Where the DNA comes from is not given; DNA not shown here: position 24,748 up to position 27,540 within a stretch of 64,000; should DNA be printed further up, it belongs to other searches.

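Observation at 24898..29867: Translationally coupled pseudokinase / active Ser/Thr kinase paralog pair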

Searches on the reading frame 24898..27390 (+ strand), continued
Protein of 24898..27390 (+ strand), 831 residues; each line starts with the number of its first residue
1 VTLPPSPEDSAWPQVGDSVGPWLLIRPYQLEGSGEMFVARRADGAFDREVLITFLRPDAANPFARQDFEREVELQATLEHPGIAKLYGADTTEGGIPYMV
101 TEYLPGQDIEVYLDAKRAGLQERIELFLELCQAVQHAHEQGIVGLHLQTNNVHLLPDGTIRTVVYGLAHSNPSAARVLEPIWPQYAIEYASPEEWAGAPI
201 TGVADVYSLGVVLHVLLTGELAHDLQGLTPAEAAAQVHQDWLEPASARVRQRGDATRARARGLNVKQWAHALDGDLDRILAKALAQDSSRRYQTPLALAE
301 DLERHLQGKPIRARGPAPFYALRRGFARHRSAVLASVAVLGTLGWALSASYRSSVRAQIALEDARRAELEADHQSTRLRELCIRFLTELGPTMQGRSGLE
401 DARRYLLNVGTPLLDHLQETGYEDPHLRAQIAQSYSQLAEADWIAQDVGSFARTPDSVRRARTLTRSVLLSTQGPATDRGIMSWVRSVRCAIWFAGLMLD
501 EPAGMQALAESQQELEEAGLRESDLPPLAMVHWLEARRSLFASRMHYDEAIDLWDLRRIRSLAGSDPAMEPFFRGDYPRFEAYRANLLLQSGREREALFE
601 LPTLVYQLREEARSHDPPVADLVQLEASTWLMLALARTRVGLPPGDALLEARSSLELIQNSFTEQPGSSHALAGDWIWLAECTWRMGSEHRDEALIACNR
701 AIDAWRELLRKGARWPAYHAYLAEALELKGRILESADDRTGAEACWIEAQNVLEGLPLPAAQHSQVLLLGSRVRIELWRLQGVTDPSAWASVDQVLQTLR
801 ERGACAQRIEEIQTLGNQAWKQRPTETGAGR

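Call 13: find_related_loci(query=A2, collection=genome_contigs, flank=8000)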
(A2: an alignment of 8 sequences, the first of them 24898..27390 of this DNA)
Query A2 (831 aa) in genome_contigs; peptide patterns used: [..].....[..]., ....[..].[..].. (x = any residue, [..] = any of these).
101 stretches matched a pattern; 40 encode a relative of the query (tblastn E <= 1e-3); 39 distinct loci.
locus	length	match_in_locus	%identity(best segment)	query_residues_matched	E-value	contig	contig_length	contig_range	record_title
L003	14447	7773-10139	54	3-795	0e+0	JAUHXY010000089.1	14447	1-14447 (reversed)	MAG: bacterium isolate 3_bin.30 NODE_4895_length_14447_cov_1.101746, whole genome shotgun sequence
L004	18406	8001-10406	50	3-807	0e+0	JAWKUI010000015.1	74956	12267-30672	MAG: Planctomycetota bacterium isolate ABC1.71 ABC1.71.fa-15, whole genome shotgun sequence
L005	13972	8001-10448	46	5-813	0e+0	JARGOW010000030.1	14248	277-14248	MAG: Planctomycetota bacterium isolate bin_ji_oxhcr1.006 NODE_1646_length_14248_cov_3.882266, whole genome shotgun seque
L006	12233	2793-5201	45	5-802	0e+0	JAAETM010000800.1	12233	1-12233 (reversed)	MAG: bacterium isolate Vin_7 VinG_CONTIG4526253, whole genome shotgun sequence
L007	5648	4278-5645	52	7-457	6e-141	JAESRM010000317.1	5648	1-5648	MAG: Planctomycetota bacterium isolate NORP259 Contig_source1382A_20905, whole genome shotgun sequence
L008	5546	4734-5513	49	7-272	9e-70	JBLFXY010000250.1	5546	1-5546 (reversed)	MAG: Glaciecola sp. isolate 3300053784_61 Ga0535638_0026538, whole genome shotgun sequence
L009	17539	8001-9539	31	16-518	2e-56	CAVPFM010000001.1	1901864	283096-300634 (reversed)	MAG: uncultured Acidobacteriota bacterium isolate MFD10071.bin.1.44 genome assembly, contig: contig_26010, whole genome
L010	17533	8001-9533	28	16-518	1e-50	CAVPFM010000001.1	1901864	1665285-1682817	MAG: uncultured Acidobacteriota bacterium isolate MFD10071.bin.1.44 genome assembly, contig: contig_26010, whole genome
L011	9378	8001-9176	34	2-372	5e-49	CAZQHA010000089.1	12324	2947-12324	MAG TPA_asm: uncultured Planctomycetaceae bacterium isolate SRP287051_co1_201 genome assembly, contig: NODE_6789_length_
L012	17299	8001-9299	32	19-440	1e-48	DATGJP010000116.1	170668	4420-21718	MAG TPA_asm: Bryobacteraceae bacterium isolate SMAG_U9836 k141_928538, whole genome shotgun sequence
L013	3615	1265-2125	35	14-314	2e-48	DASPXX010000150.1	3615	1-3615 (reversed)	MAG TPA_asm: Thermoanaerobaculia bacterium isolate SMAG_U11578 k141_1695872, whole genome shotgun sequence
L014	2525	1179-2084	33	16-330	2e-45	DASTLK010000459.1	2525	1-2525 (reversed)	MAG TPA_asm: Vicinamibacteria bacterium isolate SMAG_U2771 k141_1608751, whole genome shotgun sequence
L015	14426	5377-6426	32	3-348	4e-44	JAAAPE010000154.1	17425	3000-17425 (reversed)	MAG: Gammaproteobacteria bacterium isolate GSL.Bin5 NODE_2237_length_17425_cov_1.79063, whole genome shotgun sequence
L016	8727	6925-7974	33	6-342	2e-43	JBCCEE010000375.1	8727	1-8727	MAG: Acidobacteriota bacterium isolate P01_B01_bin.10 k141_71669_length_8727_cov_13.0000, whole genome shotgun sequence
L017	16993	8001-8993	35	14-330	9e-40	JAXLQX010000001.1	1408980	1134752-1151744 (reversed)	MAG: Thermoanaerobaculia bacterium isolate STL-ACI14 C1.267.fa-1, whole genome shotgun sequence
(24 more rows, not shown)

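Call 29: search_protein_families(library=ncbifam, proteins=[window:24898-27390:+], max_evalue=0.01)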
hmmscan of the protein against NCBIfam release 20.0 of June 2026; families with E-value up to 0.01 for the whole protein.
window:24898-27390:+ (831 aa): 7 families
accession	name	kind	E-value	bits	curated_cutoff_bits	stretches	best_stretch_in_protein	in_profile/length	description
NF033483.0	PknB_PASTA_kin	equivalog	3.6e-34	118.7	450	1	41-313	26-276/563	Stk1 family PASTA domain-containing Ser/Thr kinase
NF047741.1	antiphage_MADS6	equivalog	1e-19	70.6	460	2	68-142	538-612/612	methylation-associated defense system protein kinase MAD6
TIGR03903.1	TOMM_kin_cyc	equivalog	7e-14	50.6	705.75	1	48-229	4-193/1267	TOMM system kinase/cyclase fusion protein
NF038150.1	lanthi_synth_IV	equivalog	2.9e-12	45.7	650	1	68-283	239-453/851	class IV lanthionine synthetase LanL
NF052427.1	StpK7MSMEG_1200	equivalog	1.6e-11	43.4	900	1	32-228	19-214/601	serine/threonine protein kinase StpK7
NF009651.0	PRK13184.1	equivalog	1.6e-10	39.6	839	1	26-155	8-147/932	serine/threonine-protein kinase PknD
NF011464.0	PRK14879.1-7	equivalog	8.1e-05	22.5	246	1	99-171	83-152/221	Kae1-associated kinase Bud32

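Call 50: search_protein_representatives(alignment_id=A2)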
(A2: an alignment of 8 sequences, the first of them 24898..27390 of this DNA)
Query: 8 sequences, 835 profile positions. Proteins with E-value up to 0.001 (for the whole library): 723841; up to 1e-10: 420516; up to 1e-30: 51461. The best 150 are listed.
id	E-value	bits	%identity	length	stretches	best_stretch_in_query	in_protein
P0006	0.0e+00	1455.1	-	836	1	1-829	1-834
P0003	0.0e+00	1314.6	-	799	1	35-834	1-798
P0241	1.1e-191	655.8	-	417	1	1-417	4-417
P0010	4.1e-170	584.4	-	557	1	269-821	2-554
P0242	2.3e-125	436.4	-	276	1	1-268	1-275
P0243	1.6e-94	334.4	-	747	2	30-349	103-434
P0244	5.2e-89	316.1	-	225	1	7-176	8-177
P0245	9.9e-86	305.3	-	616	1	15-368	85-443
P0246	7.9e-84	299.0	-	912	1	13-397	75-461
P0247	1.7e-83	297.9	-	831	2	15-437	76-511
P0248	2.0e-83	297.6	-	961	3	9-375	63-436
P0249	6.0e-83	296.1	-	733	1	9-440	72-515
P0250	2.8e-82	293.9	-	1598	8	15-225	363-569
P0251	8.5e-82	292.3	-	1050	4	16-372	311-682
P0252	2.3e-81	290.9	-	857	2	13-376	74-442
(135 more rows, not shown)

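Call 54: predict_structure(alignment_id=A5)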
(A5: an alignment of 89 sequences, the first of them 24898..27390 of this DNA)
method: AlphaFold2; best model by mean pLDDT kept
length: 831 residues; sequences in the alignment: 89
mean_pLDDT: 90.0   pTM: 0.61
mean pLDDT of the five models: 90.0, 88.8, 88.6, 88.1, 87.5
residues with pLDDT >= 90: 611; 70-90: 150; 50-70: 40; < 50: 30
segments of 3 or more residues with pLDDT < 50: 1-8, 341-357, 828-831
pLDDT, mean of each block of 10 residues (from residue 1): 44 94 94 87 94 86 87 95 97 94 96 97 98 97 94 96 90 69 77 92 97 98 93 88 95 96 97 97 97 98 96 90 78 55 41 44 72 82 85 82 88 84 84 93 85 89 94 79 95 96 96 95 94 96 97 95 91 92 97 97 97 91 96 98 97 96 92 97 98 98 97 95 98 97 98 98 98 96 91 97 97 95 65 37
secondary structure, 60 per line:
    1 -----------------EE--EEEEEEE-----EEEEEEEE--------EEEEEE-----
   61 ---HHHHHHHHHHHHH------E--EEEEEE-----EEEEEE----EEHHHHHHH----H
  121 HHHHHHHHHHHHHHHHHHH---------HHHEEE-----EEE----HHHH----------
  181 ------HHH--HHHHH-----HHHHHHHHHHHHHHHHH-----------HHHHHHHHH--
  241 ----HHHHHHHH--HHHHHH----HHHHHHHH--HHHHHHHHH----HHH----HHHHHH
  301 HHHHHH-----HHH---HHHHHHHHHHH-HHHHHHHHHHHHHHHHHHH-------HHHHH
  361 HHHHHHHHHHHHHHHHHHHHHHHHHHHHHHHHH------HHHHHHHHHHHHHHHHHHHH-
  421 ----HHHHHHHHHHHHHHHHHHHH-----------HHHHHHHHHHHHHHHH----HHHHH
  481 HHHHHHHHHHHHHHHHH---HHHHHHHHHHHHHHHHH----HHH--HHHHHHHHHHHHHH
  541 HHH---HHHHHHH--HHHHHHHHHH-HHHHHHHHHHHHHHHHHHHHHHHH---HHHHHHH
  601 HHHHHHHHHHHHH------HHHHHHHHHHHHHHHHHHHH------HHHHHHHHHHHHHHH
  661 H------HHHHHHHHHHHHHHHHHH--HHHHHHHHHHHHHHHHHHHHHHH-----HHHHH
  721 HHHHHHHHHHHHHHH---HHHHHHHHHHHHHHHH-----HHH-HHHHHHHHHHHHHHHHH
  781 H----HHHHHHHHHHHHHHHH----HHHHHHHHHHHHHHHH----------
elements in order (helices of 4 or more, strands of 3 or more residues): E22-28 E34-41 E50-55 H64-76 E86-91 E97-102 H109-115 H120-139 E152-154 E160-162 H167-170 H192-196 H202-218 H230-238 H245-252 H255-260 H265-272 H275-283 H295-306 H318-328 H330-348 H356-393 H400-419 H425-444 H456-471 H476-497 H501-517 H527-543 H547-553 H556-565 H567-590 H594-613 H620-639 H646-661 H668-685 H688-710 H716-735 H739-754 H764-781 H786-801 H806-821

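Call 58: fold_search(model_id=the predicted structure, library=pdb)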
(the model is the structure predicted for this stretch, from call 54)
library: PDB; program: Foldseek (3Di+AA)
matches with E <= 10: 1999; with E <= 0.001: 1997
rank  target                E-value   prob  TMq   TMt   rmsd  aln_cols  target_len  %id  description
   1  9eed                  8.4e-14  1.00  0.30  0.86   3.6       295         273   28  The Hanks-type kinase PknS from Xanthomonas citri bound to CHIR-124 (released 2025-11-26)
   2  6b2q_C                5.5e-12  1.00  0.28  0.83   3.7       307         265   20  Dual Inhibition of the Essential Protein Kinases A and B in Mycobacterium tuberculosis (released 2018-02-14)
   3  9ymt                  1.6e-11  1.00  0.28  0.81   4.3       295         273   20  Staphylococcus aureus serine/threonine kinase Stk1 with inhibitor GW779439X (released 2026-03-11)
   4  4eqm_A                3.5e-11  1.00  0.28  0.81   3.5       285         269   21  Structural analysis of Staphylococcus aureus serine/threonine kinase PknB (released 2012-06-27)
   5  4ow8                  4.5e-11  1.00  0.30  0.84   4.0       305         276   21  Crystal structure of kinase domain of PknA from Mtb (released 2015-02-04)
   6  6b2q_D                8.5e-11  1.00  0.27  0.79   4.7       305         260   20  Dual Inhibition of the Essential Protein Kinases A and B in Mycobacterium tuberculosis (released 2018-02-14)
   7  4eqm_D                1.1e-10  1.00  0.28  0.82   3.6       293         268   20  Structural analysis of Staphylococcus aureus serine/threonine kinase PknB (released 2012-06-27)
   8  5m07_B                1.6e-10  1.00  0.26  0.80   4.3       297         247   22  Crystal structure of Mycobacterium tuberculosis PknI kinase domain, C20A mutant (released 2017-01-11)
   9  8r4u_A                1.8e-10  1.00  0.27  0.65  17.6       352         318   20  Structure of salt-inducible kinase 3 with inhibitors (released 2024-03-27)
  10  8oku_A                2.7e-10  1.00  0.26  0.59  21.1       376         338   19  Salt-Inducible Kinase 3 in complex with an inhibitor (released 2024-01-10)
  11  8r4q_K                3.9e-10  1.00  0.27  0.67   3.6       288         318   22  Salt inducible kinase 3 in complex with inhibitor (released 2024-03-27)
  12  8r4v_C                7.4e-10  1.00  0.27  0.64   6.5       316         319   21  Structure of Salt-inducible kinase 3 in complex with inhibitor (released 2024-03-27)
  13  9qkt_B                7.4e-10  1.00  0.27  0.62   9.6       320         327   19  Cryo-EM structure of the CDK11B-cyclin L2-SAP30BP bound to OTS964 (conformation 1) (released 2026-03-18)
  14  9yr9_A                9.1e-10  1.00  0.26  0.64   5.2       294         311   23  Structure of human MARK3 in complex with inhibitor (released 2026-04-08)
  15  4fk3_B                1.1e-09  1.00  0.26  0.77   4.5       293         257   18  B-Raf Kinase V600E Oncogenic Mutant in Complex with PLX3203 (released 2012-08-08)
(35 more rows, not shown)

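Call 77: find_encoding_contigs(protein=P0006, flank=6000, max_places=2)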
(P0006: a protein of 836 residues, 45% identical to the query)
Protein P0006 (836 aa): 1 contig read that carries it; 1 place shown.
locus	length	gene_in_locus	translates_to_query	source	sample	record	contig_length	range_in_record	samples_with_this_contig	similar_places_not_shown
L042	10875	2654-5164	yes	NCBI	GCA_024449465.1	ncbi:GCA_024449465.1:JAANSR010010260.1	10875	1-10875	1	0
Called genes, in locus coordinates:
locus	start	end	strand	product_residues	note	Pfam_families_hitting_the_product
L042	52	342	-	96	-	PF00749:tRNA-synt_1c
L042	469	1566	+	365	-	PF00962:A_deaminase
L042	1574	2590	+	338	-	PF00756:Esterase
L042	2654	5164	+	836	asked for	PF07714:PK_Tyr_Ser-Thr, PF00069:Pkinase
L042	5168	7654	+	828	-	PF00069:Pkinase, PF01636:APH (faint), PF07714:PK_Tyr_Ser-Thr, PF03109:ABC1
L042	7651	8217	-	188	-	PF07638:Sigma70_ECF, PF08281:Sigma70_r4_2 (weak)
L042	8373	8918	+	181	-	-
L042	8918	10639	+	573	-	PF01145:Band_7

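Call 78: find_encoding_contigs(protein=P0008, flank=6000, max_places=2)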
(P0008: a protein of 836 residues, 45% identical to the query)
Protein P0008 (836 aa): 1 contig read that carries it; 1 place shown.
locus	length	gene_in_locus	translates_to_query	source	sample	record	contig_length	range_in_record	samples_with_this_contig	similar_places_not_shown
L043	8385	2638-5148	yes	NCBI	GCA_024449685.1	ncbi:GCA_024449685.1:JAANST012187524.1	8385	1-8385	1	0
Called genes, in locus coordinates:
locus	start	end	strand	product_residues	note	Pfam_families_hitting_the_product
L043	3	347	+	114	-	?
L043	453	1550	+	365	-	PF00962:A_deaminase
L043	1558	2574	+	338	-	PF00756:Esterase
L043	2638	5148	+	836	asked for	PF07714:PK_Tyr_Ser-Thr, PF00069:Pkinase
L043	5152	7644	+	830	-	PF00069:Pkinase, PF01636:APH (faint), PF07714:PK_Tyr_Ser-Thr, PF03109:ABC1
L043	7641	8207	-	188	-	PF07638:Sigma70_ECF, PF08281:Sigma70_r4_2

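Call 79: find_encoding_contigs(protein=P0002, flank=6000, max_places=2)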
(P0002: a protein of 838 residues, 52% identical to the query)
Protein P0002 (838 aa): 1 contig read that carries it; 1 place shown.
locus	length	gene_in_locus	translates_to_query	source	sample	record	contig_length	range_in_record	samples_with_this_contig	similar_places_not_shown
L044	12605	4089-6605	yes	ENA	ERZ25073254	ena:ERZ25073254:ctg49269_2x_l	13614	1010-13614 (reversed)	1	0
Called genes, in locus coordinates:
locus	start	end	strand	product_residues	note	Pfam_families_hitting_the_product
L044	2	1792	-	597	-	?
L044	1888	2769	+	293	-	PF00962:A_deaminase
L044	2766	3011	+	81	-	PF00962:A_deaminase (weak)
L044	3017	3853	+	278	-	-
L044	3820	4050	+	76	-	-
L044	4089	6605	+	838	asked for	PF00069:Pkinase, PF07714:PK_Tyr_Ser-Thr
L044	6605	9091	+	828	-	PF00069:Pkinase, PF03109:ABC1 (weak), PF07714:PK_Tyr_Ser-Thr, PF06293:Kdo (faint), PF14531:Kinase-like (faint)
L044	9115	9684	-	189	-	PF07638:Sigma70_ECF, PF08281:Sigma70_r4_2 (weak)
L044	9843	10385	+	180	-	-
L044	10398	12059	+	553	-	PF01145:Band_7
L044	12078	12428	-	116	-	PF14489:QueF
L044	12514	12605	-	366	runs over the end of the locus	?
